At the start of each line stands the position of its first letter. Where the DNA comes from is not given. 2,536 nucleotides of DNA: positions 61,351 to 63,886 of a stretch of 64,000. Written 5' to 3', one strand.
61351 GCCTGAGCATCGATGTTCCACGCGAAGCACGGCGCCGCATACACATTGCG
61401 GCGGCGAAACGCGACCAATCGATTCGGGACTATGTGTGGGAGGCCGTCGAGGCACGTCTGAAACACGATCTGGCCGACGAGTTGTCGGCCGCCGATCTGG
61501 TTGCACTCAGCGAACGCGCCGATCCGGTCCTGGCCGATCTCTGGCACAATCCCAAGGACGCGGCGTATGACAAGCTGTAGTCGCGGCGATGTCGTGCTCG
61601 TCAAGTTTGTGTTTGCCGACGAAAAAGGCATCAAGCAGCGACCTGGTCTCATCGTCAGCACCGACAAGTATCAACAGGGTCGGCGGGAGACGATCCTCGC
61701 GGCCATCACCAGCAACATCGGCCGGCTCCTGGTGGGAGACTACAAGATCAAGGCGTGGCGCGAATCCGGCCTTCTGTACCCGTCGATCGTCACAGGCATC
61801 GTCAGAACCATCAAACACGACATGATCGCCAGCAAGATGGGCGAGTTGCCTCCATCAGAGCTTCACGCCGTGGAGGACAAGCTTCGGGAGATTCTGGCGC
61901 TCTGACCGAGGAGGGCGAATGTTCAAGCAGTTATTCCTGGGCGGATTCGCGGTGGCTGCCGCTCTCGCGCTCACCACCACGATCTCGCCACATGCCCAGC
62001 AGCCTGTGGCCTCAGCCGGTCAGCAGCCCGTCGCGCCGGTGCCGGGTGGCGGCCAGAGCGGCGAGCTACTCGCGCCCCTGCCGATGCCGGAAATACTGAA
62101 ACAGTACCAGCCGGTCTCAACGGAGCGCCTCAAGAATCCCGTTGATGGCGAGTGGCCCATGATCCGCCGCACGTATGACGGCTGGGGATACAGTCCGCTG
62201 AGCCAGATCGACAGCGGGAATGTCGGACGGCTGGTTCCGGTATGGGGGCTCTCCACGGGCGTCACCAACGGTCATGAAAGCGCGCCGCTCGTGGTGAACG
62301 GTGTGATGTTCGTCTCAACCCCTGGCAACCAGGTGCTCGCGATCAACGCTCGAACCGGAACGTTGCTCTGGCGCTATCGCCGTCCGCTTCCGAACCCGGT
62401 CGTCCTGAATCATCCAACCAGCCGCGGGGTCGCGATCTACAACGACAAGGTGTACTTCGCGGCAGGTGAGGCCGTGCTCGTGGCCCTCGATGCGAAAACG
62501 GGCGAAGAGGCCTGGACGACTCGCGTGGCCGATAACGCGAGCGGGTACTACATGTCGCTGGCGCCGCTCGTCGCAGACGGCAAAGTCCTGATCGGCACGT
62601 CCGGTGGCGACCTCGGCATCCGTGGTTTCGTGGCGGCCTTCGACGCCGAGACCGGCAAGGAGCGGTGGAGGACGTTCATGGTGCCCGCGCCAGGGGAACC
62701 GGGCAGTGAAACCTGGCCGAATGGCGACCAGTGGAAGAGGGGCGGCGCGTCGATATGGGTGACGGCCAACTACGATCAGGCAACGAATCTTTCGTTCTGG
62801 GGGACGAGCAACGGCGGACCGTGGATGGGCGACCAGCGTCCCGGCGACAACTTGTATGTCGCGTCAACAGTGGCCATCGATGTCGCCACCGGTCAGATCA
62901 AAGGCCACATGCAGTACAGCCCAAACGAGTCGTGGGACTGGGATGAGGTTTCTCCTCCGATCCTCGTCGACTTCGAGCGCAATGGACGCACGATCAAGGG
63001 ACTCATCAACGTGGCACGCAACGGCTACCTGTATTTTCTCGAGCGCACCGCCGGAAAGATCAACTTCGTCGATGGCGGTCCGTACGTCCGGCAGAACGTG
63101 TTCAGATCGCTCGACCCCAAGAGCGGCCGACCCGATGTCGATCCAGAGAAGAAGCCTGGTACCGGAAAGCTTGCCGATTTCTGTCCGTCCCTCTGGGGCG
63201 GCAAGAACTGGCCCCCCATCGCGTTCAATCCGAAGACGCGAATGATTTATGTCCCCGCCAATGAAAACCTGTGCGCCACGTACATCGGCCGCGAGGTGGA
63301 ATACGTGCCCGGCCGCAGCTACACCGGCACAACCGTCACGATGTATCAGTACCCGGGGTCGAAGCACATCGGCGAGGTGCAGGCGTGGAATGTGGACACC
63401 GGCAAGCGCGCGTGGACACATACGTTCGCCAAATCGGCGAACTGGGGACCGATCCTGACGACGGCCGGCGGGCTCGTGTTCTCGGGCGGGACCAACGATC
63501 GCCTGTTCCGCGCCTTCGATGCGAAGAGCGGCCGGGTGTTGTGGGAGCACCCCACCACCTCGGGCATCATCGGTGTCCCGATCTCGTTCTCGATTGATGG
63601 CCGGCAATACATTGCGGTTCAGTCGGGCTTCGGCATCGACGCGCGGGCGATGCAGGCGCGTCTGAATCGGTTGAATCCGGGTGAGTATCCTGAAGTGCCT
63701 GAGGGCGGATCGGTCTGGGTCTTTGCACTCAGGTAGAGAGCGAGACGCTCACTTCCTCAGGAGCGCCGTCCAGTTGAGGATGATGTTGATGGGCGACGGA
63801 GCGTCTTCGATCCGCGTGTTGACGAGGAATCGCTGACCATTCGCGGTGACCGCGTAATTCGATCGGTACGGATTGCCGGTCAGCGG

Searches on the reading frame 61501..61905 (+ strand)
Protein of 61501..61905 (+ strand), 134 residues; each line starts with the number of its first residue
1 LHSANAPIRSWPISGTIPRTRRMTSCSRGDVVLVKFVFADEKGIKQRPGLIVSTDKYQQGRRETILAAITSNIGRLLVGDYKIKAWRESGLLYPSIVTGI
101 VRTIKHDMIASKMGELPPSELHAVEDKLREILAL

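Call 19: search_protein_families(library=pfam, proteins=[window:61501-61905:+], max_evalue=1)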
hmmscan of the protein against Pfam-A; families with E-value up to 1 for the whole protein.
window:61501-61905:+ (134 aa): 1 family
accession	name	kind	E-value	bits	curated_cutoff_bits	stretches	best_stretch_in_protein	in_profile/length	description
PF02452.23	PemK_toxin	-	8.4e-12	45.7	23.1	1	28-132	2-109/109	PemK-like, MazF-like toxin of type II toxin-antitoxin system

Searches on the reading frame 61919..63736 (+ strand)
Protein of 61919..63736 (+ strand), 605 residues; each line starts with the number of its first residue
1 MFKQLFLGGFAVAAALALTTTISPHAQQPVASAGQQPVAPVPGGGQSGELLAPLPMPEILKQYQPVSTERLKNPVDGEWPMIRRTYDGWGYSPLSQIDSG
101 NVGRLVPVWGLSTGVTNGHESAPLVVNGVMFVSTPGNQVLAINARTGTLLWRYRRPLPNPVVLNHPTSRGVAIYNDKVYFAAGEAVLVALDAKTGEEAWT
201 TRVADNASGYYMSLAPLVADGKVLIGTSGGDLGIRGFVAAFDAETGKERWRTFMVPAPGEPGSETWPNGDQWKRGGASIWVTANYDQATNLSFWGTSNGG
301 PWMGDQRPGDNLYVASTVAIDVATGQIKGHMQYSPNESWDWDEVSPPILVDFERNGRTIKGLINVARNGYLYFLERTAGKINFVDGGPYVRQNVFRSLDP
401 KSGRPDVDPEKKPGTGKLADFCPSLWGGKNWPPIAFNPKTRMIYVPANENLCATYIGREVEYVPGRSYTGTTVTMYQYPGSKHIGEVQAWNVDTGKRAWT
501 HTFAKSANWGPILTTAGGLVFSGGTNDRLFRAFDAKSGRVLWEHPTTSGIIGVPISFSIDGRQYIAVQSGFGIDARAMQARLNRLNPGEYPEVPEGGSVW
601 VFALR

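Call 19: search_protein_families(library=pfam, proteins=[window:61919-63736:+], max_evalue=1)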
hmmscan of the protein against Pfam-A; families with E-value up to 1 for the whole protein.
window:61919-63736:+ (605 aa): 5 families
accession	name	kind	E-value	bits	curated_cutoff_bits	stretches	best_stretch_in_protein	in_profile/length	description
PF01011.28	PQQ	-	5.5e-78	263.6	26.7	3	79-380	1-333/595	Glucose/ethanol/alcohol dehydrogenase, beta-propeller domain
PF13360.13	PQQ_2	-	6.1e-29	101.8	27.6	2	115-250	61-193/233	Outer membrane protein assembly factor BamB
PF13570.13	Beta-prop_ACSF4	-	9.4e-10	38.8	133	2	117-228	133-234/329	Beta-alanine-activating enzyme, beta-propeller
PF25293.1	Beta-prop_EMC1_N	-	1.9e-07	31.4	34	1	175-255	31-104/219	EMC1 N-terminal beta-propeller domain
PF23727.1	Beta-prop_FAM234A_B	-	0.37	9.7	26.4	0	134-203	49-118/467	FAM234A/B beta-propeller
